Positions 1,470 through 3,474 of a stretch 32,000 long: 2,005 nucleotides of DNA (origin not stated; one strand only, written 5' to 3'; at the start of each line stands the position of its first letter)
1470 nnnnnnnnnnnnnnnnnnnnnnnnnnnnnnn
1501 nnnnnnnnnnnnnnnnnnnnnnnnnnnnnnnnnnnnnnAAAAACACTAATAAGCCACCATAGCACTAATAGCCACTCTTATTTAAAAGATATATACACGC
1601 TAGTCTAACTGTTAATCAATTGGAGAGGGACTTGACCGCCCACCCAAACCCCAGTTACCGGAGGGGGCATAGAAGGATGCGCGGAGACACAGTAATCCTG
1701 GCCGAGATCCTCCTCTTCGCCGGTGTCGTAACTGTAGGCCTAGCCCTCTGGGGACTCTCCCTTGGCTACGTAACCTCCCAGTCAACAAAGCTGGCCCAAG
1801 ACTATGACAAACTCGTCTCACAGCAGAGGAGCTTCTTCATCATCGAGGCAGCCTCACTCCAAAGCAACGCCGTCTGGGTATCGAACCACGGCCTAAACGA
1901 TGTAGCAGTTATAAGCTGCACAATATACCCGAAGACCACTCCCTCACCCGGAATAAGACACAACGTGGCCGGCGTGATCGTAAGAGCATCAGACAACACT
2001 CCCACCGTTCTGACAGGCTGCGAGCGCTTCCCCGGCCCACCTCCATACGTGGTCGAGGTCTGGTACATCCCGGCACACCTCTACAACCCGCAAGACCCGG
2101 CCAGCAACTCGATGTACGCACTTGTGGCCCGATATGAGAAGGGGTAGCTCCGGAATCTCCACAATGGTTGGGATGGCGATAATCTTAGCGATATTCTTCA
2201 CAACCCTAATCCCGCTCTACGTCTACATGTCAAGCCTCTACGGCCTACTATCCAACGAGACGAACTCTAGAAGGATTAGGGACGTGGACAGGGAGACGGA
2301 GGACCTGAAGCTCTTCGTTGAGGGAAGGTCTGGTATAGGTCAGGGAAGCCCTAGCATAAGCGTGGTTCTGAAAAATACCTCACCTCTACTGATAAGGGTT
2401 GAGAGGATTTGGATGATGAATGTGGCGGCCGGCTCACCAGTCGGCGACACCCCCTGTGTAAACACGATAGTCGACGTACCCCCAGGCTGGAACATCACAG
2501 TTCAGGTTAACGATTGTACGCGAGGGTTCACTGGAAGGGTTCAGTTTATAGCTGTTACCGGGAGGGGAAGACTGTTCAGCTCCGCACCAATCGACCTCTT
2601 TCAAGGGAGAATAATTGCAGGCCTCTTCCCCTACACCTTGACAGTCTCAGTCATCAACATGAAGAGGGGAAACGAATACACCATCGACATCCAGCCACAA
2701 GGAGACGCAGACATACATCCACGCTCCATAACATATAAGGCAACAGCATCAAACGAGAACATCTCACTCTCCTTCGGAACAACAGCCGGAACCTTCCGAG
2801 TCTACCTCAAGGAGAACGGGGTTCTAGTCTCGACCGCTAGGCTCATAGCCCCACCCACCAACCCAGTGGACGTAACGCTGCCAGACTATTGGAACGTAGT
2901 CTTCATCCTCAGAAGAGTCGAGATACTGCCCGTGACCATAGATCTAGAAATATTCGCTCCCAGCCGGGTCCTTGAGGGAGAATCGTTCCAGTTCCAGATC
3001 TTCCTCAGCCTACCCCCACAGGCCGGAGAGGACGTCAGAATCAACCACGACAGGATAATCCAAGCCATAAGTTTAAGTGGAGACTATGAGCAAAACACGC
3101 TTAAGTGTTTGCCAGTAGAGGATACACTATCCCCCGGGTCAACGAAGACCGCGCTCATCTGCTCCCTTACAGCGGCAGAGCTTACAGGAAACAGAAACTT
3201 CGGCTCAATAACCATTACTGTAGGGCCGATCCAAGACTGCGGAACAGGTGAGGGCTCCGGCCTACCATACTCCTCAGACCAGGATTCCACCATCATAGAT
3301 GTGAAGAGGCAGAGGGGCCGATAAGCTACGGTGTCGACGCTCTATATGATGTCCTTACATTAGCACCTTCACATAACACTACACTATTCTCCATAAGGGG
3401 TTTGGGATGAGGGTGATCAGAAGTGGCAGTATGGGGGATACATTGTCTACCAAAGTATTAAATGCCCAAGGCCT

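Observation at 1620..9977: Eight-gene locus made entirely of class III (prepilin-type) signal peptide proteins, with no assembly machinery nearby: candidate undescribed archaeal surface filament or adhesion module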

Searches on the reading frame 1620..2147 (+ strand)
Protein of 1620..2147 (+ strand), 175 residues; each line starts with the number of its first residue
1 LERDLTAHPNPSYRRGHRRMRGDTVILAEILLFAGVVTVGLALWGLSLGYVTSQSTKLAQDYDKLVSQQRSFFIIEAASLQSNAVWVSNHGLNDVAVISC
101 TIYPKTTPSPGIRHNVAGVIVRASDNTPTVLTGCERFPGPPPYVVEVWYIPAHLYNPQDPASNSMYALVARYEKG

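Call 5: search_protein_families(library=pfam, proteins=[window:1620-2147:+], max_evalue=1)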
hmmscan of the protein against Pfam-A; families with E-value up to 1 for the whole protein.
window:1620-2147:+ (175 aa): 0 families

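Call 6: search_protein_families(library=ncbifam, proteins=[window:1620-2147:+], max_evalue=1)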
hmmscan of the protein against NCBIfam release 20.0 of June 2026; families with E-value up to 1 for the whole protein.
window:1620-2147:+ (175 aa): 0 families

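Call 41: find_homologous_proteins(query=window:1677-2147:+, max_evalue=0.001)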
Query window:1677-2147:+ (156 aa): 14 proteins with E <= 0.001 among 51 candidates.
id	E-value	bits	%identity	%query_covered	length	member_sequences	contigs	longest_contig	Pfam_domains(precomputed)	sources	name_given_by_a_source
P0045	2.5e-99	347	100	100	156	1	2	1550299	-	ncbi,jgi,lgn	jgi:hypothetical protein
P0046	5.9e-84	298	87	99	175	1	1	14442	-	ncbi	ncbi:MAG: hypothetical protein QXM16_07930 [Nitrososphaerota archaeon]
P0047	2.0e-82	293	86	97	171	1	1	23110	-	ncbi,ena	-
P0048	8.9e-81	287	83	99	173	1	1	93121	-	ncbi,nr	ncbi:hypothetical protein HRbin02_00728 [Candidatus Calditenuaceae archaeon HR02]|nr:hypothetical pr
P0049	1.4e-72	261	77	96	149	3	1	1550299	-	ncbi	-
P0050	1.5e-71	257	73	98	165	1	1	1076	-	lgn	-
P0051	9.0e-71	255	71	98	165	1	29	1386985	-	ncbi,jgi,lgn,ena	ncbi:MAG: hypothetical protein QW059_03195 [Nitrososphaerota archaeon]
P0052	1.6e-69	251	68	98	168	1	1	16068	-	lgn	-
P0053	2.5e-69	250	72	98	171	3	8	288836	-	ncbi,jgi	ncbi:MAG: hypothetical protein QXW60_06350 [Nitrososphaerota archaeon]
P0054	4.2e-64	233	66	98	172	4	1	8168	-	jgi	-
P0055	1.9e-63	231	65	98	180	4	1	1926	-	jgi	-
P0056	5.5e-63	229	65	98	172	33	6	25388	-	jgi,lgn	jgi:hypothetical protein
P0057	2.1e-59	218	62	97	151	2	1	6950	-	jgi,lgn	-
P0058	2.1e-52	195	63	87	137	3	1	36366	-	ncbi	-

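Call 54: search_protein_families(library=pfam, alignment_id=A4, max_evalue=0.01)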
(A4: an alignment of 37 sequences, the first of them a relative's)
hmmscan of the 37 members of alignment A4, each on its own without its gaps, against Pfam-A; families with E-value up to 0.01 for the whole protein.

A. member 1, P0056 (172 aa): 1 family
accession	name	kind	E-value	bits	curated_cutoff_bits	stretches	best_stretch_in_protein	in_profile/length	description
PF24416.1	DUF7548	-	0.0073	16.7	27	0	18-84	68-132/137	Family of unknown function (DUF7548)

B. families by the number of members that match (of 37 scanned): 6 families
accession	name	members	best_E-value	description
PF24416.1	DUF7548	3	0.0018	Family of unknown function (DUF7548)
PF12399.14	BCA_ABC_TP_C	1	1.5e-13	Branched-chain amino acid ATP-binding cassette transporter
PF00005.33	ABC_tran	1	2.3e-11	ABC transporter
PF07790.16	Pilin_N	1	0.0015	Archaeal Type IV pilin, N-terminal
PF07178.16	TraL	1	0.0017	TraL protein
PF01917.21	Arch_flagellin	1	0.0095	Archaebacterial flagellin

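Call 55: search_protein_families(library=ncbifam, alignment_id=A4, max_evalue=0.01)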
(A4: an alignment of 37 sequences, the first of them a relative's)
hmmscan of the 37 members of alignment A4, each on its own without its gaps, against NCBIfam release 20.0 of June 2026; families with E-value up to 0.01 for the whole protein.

A. member 1, P0056 (172 aa): 0 families

B. families by the number of members that match (of 37 scanned): 180 families (the first 25 are shown)
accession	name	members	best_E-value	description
NF046073.1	UpsA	16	7.1e-11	pilin subunit UpsA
NF046074.1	UpsB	13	2.5e-08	pilin subunit UpsB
TIGR02537.2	arch_flag_Nterm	9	8.9e-07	archaellin/type IV pilin N-terminal domain-containing protein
NF008449.1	PRK11300.1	1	8.4e-50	high-affinity branched-chain amino acid ABC transporter ATP-binding protein LivG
TIGR03411.1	urea_trans_UrtD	1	5.2e-40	urea ABC transporter ATP-binding protein UrtD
TIGR04406.1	LPS_export_lptB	1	3.1e-33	LPS export ABC transporter ATP-binding protein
TIGR03005.1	ectoine_ehuA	1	8.5e-28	ectoine/hydroxyectoine ABC transporter ATP-binding protein EhuA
NF008144.0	PRK10895.1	1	3.5e-25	LPS export ABC transporter ATP-binding protein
TIGR01188.1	drrA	1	3.5e-25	daunorubicin resistance ABC transporter, ATP-binding protein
TIGR02315.1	ABC_phnC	1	1.6e-24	phosphonate ABC transporter ATP-binding protein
TIGR04521.1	ECF_ATPase_2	1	1.9e-24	energy-coupling factor transporter ATPase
TIGR00968.1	3a0106s01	1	5.6e-24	sulfate ABC transporter ATP-binding protein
TIGR03265.1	PhnT2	1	9e-24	putative 2-aminoethylphosphonate ABC transporter ATP-binding protein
NF010155.0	PRK13634.1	1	1.1e-23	energy-coupling factor ABC transporter ATP-binding protein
TIGR03410.1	urea_trans_UrtE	1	2.3e-23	urea ABC transporter ATP-binding subunit UrtE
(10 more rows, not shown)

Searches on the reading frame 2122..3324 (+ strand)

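Call 5: search_protein_families(library=pfam, proteins=[window:2122-3324:+], max_evalue=1)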
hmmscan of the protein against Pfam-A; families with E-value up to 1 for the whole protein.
window:2122-3324:+ (400 aa): 2 families
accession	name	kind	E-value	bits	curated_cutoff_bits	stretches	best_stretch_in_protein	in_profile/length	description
PF13150.11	TraL_transposon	-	0.12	12.6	27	1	19-57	29-68/86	Conjugative transposon protein TraL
PF23960.2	DUF7289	-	0.23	11.4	27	1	11-108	2-95/238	Family of unknown function (DUF7289)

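Call 6: search_protein_families(library=ncbifam, proteins=[window:2122-3324:+], max_evalue=1)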
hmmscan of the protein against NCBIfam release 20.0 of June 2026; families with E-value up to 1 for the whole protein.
window:2122-3324:+ (400 aa): 0 families
